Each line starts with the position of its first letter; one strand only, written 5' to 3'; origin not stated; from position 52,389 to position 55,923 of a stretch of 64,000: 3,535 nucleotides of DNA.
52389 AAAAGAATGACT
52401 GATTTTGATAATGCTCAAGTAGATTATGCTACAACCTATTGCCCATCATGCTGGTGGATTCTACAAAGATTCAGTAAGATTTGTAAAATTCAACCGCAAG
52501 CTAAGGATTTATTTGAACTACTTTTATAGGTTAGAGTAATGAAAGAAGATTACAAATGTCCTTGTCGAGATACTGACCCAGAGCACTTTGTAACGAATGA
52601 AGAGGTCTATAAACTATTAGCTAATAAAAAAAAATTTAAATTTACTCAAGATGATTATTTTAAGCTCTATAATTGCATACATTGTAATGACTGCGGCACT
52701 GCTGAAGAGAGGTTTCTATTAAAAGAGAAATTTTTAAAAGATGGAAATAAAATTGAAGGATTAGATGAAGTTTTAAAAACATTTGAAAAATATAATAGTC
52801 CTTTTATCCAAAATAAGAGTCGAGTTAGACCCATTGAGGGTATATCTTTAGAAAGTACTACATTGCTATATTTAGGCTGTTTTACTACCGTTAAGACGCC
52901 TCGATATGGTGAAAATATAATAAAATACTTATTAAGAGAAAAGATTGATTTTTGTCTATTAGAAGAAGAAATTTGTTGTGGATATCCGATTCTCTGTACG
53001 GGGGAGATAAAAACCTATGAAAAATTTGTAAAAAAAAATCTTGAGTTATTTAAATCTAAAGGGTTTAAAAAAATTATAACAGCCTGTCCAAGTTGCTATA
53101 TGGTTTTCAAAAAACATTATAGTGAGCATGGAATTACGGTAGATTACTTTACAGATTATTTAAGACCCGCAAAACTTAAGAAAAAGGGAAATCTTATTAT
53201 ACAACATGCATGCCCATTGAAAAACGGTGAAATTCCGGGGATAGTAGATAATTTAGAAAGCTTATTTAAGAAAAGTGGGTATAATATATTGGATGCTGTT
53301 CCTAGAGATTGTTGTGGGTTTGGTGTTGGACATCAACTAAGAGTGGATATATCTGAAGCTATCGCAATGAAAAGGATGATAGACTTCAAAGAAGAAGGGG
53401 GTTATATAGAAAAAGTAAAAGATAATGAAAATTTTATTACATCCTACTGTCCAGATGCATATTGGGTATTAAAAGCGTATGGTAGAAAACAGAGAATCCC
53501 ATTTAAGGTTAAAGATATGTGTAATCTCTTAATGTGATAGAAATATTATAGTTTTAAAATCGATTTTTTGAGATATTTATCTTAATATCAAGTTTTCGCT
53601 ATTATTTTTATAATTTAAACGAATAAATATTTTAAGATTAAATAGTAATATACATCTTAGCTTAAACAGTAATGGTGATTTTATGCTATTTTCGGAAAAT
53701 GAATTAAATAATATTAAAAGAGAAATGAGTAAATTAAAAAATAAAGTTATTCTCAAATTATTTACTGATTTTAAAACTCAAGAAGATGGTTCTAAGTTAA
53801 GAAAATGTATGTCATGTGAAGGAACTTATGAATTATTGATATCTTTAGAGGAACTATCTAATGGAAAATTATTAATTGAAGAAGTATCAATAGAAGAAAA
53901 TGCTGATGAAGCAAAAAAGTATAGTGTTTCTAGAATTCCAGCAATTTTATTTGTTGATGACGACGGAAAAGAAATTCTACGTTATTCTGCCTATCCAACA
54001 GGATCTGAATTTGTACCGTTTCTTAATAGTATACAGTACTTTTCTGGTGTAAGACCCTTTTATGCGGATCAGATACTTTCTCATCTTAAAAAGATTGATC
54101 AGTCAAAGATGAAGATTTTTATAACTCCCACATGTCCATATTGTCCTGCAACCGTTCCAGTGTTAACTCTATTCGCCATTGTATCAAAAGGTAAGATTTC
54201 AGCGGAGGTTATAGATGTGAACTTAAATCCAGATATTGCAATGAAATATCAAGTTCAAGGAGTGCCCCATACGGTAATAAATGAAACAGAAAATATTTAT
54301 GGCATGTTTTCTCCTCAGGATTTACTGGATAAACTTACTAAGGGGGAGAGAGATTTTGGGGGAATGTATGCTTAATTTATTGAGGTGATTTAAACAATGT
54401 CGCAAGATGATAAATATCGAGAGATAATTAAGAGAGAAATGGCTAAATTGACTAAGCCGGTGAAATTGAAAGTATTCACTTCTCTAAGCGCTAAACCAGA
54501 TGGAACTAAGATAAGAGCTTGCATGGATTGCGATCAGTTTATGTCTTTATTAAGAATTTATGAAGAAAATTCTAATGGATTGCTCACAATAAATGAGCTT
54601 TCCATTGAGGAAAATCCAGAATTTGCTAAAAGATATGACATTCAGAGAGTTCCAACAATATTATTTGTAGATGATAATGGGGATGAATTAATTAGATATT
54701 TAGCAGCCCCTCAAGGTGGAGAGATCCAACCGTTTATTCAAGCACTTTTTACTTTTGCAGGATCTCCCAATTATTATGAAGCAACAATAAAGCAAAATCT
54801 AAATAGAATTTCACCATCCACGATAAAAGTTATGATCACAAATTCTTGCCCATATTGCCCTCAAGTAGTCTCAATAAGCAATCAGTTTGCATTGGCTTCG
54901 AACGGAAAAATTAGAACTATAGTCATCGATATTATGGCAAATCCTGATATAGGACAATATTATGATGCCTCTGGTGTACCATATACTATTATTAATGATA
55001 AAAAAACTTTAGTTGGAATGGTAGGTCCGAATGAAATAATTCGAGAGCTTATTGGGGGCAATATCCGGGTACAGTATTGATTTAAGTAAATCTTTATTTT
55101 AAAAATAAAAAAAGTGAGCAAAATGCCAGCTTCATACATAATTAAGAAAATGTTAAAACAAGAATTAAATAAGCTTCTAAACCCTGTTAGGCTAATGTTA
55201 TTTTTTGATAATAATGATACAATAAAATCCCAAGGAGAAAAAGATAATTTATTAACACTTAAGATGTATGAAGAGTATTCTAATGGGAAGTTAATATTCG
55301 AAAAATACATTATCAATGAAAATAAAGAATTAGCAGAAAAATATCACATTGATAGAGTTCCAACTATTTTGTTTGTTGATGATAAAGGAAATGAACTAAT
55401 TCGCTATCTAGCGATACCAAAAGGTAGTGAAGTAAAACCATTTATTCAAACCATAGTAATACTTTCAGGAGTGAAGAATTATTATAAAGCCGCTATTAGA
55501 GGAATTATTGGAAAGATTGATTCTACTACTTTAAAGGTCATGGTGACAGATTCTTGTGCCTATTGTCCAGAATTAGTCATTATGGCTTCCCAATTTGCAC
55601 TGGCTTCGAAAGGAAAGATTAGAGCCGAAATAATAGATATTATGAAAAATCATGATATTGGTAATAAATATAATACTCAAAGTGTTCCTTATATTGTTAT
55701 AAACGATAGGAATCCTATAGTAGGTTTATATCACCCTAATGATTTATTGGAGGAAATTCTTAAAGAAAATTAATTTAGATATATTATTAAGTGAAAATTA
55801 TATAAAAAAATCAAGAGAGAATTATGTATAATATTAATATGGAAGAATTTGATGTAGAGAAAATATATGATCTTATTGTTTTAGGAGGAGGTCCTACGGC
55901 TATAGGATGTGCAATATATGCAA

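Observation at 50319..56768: Nine-gene thiol-disulfide super-cluster: Grx-like, FTR-like, 2x HdrB/D-like, 3x PDO, TrxR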

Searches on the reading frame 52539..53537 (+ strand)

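Call 3: search_protein_families(library=pfam, proteins=[window:52539-53537:+], max_evalue=0.01)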
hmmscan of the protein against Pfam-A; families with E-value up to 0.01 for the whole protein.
window:52539-53537:+ (332 aa): 1 family
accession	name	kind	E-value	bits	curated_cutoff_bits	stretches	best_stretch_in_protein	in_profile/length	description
PF02754.22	CCG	-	6.3e-20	71.5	20.6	2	110-191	3-85/85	Cysteine-rich domain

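Call 4: search_protein_families(library=ncbifam, proteins=[window:52539-53537:+], max_evalue=0.01)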
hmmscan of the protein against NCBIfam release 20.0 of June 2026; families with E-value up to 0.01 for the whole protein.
window:52539-53537:+ (332 aa): 5 families
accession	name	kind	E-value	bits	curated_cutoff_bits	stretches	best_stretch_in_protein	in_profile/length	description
NF004898.0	PRK06259.1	equivalog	8.9e-21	74.1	385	1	80-284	238-445/488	fumarate reductase (CoM/CoB) subunit TfrB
NF045670.1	quin_L_LdhH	equivalog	7.1e-17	60.9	800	1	105-196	466-557/706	L-lactate dehydrogenase (quinone) large subunit LdhH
NF045663.1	diclust_near_Sec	equivalog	6.7e-12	44.3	530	1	105-264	419-583/759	pyridine nucleotide-disulfide oxidoreductase/dicluster-binding protein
NF008369.0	PRK11168.1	equivalog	1.4e-10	40.7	278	1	105-196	166-258/401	anaerobic glycerol-3-phosphate dehydrogenase subunit C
TIGR03379.1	glycerol3P_GlpC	equivalog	2e-08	33.4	279.9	1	104-196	160-255/397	anaerobic glycerol-3-phosphate dehydrogenase subunit GlpC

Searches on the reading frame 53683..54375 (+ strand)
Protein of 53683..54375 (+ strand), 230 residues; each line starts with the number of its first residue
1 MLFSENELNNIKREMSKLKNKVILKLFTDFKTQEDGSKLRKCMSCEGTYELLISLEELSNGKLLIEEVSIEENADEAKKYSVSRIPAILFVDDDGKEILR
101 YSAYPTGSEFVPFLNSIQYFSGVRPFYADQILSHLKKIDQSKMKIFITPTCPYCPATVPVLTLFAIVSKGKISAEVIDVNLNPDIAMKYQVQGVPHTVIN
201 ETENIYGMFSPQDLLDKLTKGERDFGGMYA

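Call 3: search_protein_families(library=pfam, proteins=[window:53683-54375:+], max_evalue=0.01)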
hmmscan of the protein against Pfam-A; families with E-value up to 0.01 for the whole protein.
window:53683-54375:+ (230 aa): 9 families
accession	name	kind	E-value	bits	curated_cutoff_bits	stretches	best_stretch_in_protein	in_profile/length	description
PF13192.12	Thioredoxin_3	-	4e-18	65.7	24.8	1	142-214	2-71/76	Thioredoxin domain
PF00085.26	Thioredoxin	-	2.1e-11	44.1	23.5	2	143-204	22-83/103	Thioredoxin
PF13098.12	Thioredoxin_2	-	2.2e-08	34.8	27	1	141-218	7-104/104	Thioredoxin-like domain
PF05768.20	Glrx-like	-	2.8e-08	34.4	26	1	145-218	4-76/77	Glutaredoxin-like domain (DUF836)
PF00462.30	Glutaredoxin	-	2.3e-05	24.9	22.9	1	144-196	2-52/60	Glutaredoxin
PF23357.1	DUF7088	-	3.5e-05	24.3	27.8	0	155-202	41-91/105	Domain of unknown function (DUF7088)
PF14595.12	Thioredoxin_9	-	0.00016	22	25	0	70-106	80-119/129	Thioredoxin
PF13728.12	TraF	-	0.0014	18.9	23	0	141-203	131-202/224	F plasmid transfer operon protein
PF09673.15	TrbC_Ftype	-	0.0062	17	24.2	0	173-203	50-80/111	Type-F conjugative transfer system pilin assembly protein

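Call 4: search_protein_families(library=ncbifam, proteins=[window:53683-54375:+], max_evalue=0.01)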
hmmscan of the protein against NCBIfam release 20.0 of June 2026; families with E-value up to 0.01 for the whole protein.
window:53683-54375:+ (230 aa): 13 families
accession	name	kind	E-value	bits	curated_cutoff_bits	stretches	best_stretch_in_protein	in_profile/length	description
TIGR02187.2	PDO_seleno_TRX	equivalog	1.9e-47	161.3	185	1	5-219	2-207/209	protein disulfide oxidoreductase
TIGR03143.1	AhpF_homolog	hypoth_equivalog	2.2e-19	69.5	687.65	1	10-216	356-552/555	putative alkyl hydroperoxide reductase F subunit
TIGR00411.1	redox_disulf_1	equivalog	1.4e-17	63.5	92.75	1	142-218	2-78/82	MJ0307 family thioredoxin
TIGR03140.1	AhpF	equivalog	1.7e-14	53.2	502.9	1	75-221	51-198/515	alkyl hydroperoxide reductase subunit F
TIGR01068.1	thioredoxin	equivalog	2.4e-11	43.7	96.8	2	146-201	21-76/101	thioredoxin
NF006898.0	PRK09381.1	equivalog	1.6e-08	34.9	138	1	135-199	17-81/109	thioredoxin TrxA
TIGR01126.1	pdi_dom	equivalog_domain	2.8e-07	30.8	107.2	1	42-115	29-102/105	protein disulfide-isomerase domain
NF008229.0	PRK10996.1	equivalog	4.3e-05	23.3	125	1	130-202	43-115/141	thioredoxin TrxC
NF043050.1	DisulfRedDsbH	equivalog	0.0013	18.8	190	0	71-109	115-153/166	disulfide reductase DsbH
TIGR02196.1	GlrX_YruB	hypoth_equivalog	0.0021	18.5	88.55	1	143-214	2-69/74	glutaredoxin-like protein, YruB-family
NF008129.0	PRK10877.1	equivalog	0.0036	16.6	215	0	172-221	179-230/237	bifunctional protein-disulfide isomerase/oxidoreductase DsbC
NF047697.1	ThioredTrxAClost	equivalog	0.0078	16.4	140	0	145-201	23-79/105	thioredoxin TrxA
TIGR00412.2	redox_disulf_2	subfamily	0.0086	16.5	62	0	150-213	8-68/75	MTH895/ArsE family thioredoxin-like protein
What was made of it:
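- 53683..54375 (+): PDO1, a two-thioredoxin-fold protein disulfide oxidoreductase (CMSC / CPYC). TIGR02187, E 2e-47 (call 4).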

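Call 56: search_solved_structures(query=window:53683-54375:+, max_evalue=0.001, show_alignments=1)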
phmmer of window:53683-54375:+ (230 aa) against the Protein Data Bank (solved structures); distinct sequences matched with E-value up to 0.001: 24.
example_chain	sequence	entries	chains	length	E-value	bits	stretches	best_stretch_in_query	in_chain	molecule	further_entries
1a8l_A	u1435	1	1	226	8.8e-21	77.7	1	41-201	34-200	PROTEIN DISULFIDE OXIDOREDUCTASE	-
2ywm_A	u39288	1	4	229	3.1e-20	75.9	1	39-202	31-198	Glutaredoxin-like protein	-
2ayt_A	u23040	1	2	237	3.5e-20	75.8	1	39-202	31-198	glutaredoxin-like protein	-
1j08_A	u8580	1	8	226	9.9e-20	74.3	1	40-201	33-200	glutaredoxin-like protein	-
2hls_A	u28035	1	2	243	1.2e-15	61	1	41-218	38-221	protein disulfide oxidoreductase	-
6il7_A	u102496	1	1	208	1.6e-11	47.5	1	60-217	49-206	Thioredoxin reductase/glutathione-related protein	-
5h29_A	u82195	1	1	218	1.9e-11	47.3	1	60-217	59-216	Thioredoxin reductase/glutathione-related protein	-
1fo5_A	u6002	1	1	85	3.3e-08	36.6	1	140-218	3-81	THIOREDOXIN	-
4mnn_A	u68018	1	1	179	1.1e-07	34.9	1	98-207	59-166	Glutaredoxin related protein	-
1nho_A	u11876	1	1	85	1.2e-07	34.8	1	143-218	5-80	Probable Thioredoxin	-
1zyn_A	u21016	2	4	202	2.4e-06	30.6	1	76-221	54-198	Alkyl hydroperoxide reductase subunit F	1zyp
1hyu_A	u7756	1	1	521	1.9e-05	27.6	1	80-221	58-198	ALKYL HYDROPEROXIDE REDUCTASE SUBUNIT F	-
4o5q_A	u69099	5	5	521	7e-05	25.8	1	75-221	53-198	Alkyl hydroperoxide reductase subunit F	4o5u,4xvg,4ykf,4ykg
2l57_A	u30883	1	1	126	9.4e-05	25.3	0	143-203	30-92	Uncharacterized protein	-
1txx_A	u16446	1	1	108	0.00036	23.4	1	135-199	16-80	PROTEIN (THIOREDOXIN)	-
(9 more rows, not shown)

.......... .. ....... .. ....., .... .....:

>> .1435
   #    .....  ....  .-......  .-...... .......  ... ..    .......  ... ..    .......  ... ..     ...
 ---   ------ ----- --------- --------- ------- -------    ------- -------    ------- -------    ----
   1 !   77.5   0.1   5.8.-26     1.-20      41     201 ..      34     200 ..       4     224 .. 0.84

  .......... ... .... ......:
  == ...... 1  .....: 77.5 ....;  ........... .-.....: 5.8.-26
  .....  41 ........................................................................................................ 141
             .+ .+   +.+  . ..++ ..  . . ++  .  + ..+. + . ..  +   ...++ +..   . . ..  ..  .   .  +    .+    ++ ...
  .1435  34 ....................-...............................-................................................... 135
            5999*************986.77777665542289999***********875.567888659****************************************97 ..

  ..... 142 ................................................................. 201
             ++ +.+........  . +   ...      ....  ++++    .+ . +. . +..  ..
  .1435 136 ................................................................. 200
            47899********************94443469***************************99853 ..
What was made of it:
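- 53683..54375 (+): Best PDB match is P. furiosus PDO 1a8l (call 56).
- On Archaeal protein disulfide oxidoreductase (TIGR02187 / PfPDO type): For PDO1 the best PDB matches are 1a8l, 2ywm, 1j08 and 2hls (call 56).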

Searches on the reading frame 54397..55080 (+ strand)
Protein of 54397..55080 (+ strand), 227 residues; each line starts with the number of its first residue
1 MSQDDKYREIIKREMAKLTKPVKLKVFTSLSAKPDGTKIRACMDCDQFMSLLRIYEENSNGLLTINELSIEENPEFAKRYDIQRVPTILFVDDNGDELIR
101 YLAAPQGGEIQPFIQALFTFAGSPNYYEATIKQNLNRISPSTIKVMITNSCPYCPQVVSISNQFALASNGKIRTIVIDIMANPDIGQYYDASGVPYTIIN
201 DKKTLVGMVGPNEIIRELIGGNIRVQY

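Call 3: search_protein_families(library=pfam, proteins=[window:54397-55080:+], max_evalue=0.01)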
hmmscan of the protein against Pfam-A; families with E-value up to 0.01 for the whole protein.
window:54397-55080:+ (227 aa): 7 families
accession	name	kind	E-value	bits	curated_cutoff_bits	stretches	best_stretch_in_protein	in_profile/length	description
PF13192.12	Thioredoxin_3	-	2.5e-15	56.7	24.8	1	142-219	2-75/76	Thioredoxin domain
PF00085.26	Thioredoxin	-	7.3e-09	36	23.5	1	42-114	30-101/103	Thioredoxin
PF13098.12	Thioredoxin_2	-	2.9e-08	34.4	27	1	53-99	60-89/104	Thioredoxin-like domain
PF14595.12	Thioredoxin_9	-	6.7e-06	26.5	25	1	41-107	52-120/129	Thioredoxin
PF23357.1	DUF7088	-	6.5e-05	23.5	27.8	0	15-92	15-88/105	Domain of unknown function (DUF7088)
PF05768.20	Glrx-like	-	0.00012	22.8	26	0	42-94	10-59/77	Glutaredoxin-like domain (DUF836)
PF00462.30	Glutaredoxin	-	0.0052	17.4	22.9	0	144-200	2-56/60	Glutaredoxin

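Call 4: search_protein_families(library=ncbifam, proteins=[window:54397-55080:+], max_evalue=0.01)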
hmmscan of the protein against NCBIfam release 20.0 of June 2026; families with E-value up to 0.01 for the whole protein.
window:54397-55080:+ (227 aa): 9 families
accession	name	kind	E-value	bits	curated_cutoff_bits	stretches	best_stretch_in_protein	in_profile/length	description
TIGR02187.2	PDO_seleno_TRX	equivalog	1.1e-42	145.8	185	1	5-218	2-206/209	protein disulfide oxidoreductase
TIGR03143.1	AhpF_homolog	hypoth_equivalog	8.4e-20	70.8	687.65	1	8-215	354-551/555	putative alkyl hydroperoxide reductase F subunit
TIGR00411.1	redox_disulf_1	equivalog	1.6e-12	47.3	92.75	1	143-218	3-77/82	MJ0307 family thioredoxin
TIGR03140.1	AhpF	equivalog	1.6e-12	46.8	502.9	1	78-218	55-195/515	alkyl hydroperoxide reductase subunit F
TIGR01068.1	thioredoxin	equivalog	2.7e-09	37.1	96.8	1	42-114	26-97/101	thioredoxin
NF006898.0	PRK09381.1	equivalog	4.8e-08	33.3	138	1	42-116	33-106/109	thioredoxin TrxA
NF008229.0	PRK10996.1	equivalog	8.2e-07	28.8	125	0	132-209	42-122/141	thioredoxin TrxC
TIGR01126.1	pdi_dom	equivalog_domain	0.0024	18.1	107.2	0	55-114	43-101/105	protein disulfide-isomerase domain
TIGR02742.1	TrbC_Ftype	equivalog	0.0081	16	66.45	0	68-94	55-81/130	type-F conjugative transfer system pilin assembly protein TrbC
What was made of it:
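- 54397..55080 (+): PDO2 (CMDC / CPYC). TIGR02187, E 1e-42 (call 4).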

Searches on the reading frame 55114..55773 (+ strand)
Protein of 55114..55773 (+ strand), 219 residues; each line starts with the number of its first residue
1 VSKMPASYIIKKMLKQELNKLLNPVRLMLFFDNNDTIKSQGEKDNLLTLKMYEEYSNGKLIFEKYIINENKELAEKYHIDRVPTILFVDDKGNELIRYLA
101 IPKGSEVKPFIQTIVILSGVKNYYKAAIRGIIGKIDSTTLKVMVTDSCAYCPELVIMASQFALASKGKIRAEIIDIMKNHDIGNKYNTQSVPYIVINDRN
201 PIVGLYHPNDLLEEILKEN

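Call 3: search_protein_families(library=pfam, proteins=[window:55114-55773:+], max_evalue=0.01)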
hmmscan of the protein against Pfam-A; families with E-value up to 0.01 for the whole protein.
window:55114-55773:+ (219 aa): 6 families
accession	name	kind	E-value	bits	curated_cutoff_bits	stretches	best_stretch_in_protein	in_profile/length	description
PF13192.12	Thioredoxin_3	-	5.1e-15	55.7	24.8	1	139-216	2-75/76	Thioredoxin domain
PF13098.12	Thioredoxin_2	-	7.9e-10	39.5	27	2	117-213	30-102/104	Thioredoxin-like domain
PF00085.26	Thioredoxin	-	6.1e-08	33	23.5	0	50-92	42-83/103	Thioredoxin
PF23357.1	DUF7088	-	5e-05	23.9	27.8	0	15-90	12-89/105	Domain of unknown function (DUF7088)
PF05768.20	Glrx-like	-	0.0002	22.1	26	0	141-200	3-59/77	Glutaredoxin-like domain (DUF836)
PF14595.12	Thioredoxin_9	-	0.00052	20.3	25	0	67-104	80-120/129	Thioredoxin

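Call 4: search_protein_families(library=ncbifam, proteins=[window:55114-55773:+], max_evalue=0.01)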
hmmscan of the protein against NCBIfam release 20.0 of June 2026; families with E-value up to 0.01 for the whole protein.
window:55114-55773:+ (219 aa): 10 families
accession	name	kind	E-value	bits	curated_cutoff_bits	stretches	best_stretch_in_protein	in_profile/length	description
TIGR02187.2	PDO_seleno_TRX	equivalog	2.6e-45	154.3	185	1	11-217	5-208/209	protein disulfide oxidoreductase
TIGR03143.1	AhpF_homolog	hypoth_equivalog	5.8e-25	87.9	687.65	1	10-214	353-553/555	putative alkyl hydroperoxide reductase F subunit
TIGR00411.1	redox_disulf_1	equivalog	1.3e-11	44.4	92.75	1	140-218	3-81/82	MJ0307 family thioredoxin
TIGR03140.1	AhpF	equivalog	2.4e-11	42.9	502.9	1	77-217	57-197/515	alkyl hydroperoxide reductase subunit F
TIGR01068.1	thioredoxin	equivalog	3.4e-08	33.6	96.8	1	54-108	41-94/101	thioredoxin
NF006898.0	PRK09381.1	equivalog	3.5e-05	24.1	138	0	53-104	48-98/109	thioredoxin TrxA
NF008229.0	PRK10996.1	equivalog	0.00013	21.7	125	0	147-199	63-115/141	thioredoxin TrxC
TIGR02196.1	GlrX_YruB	hypoth_equivalog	0.0023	18.4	88.55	0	140-209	2-67/74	glutaredoxin-like protein, YruB-family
NF043050.1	DisulfRedDsbH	equivalog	0.0025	17.9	190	0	68-98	115-145/166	disulfide reductase DsbH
TIGR01126.1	pdi_dom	equivalog_domain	0.0062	16.8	107.2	0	61-111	51-101/105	protein disulfide-isomerase domain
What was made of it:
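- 55114..55773 (+): PDO3, a single-site paralogue with no N-terminal CxxC and a C-terminal CAYC. TIGR02187, E 3e-45 (call 4).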
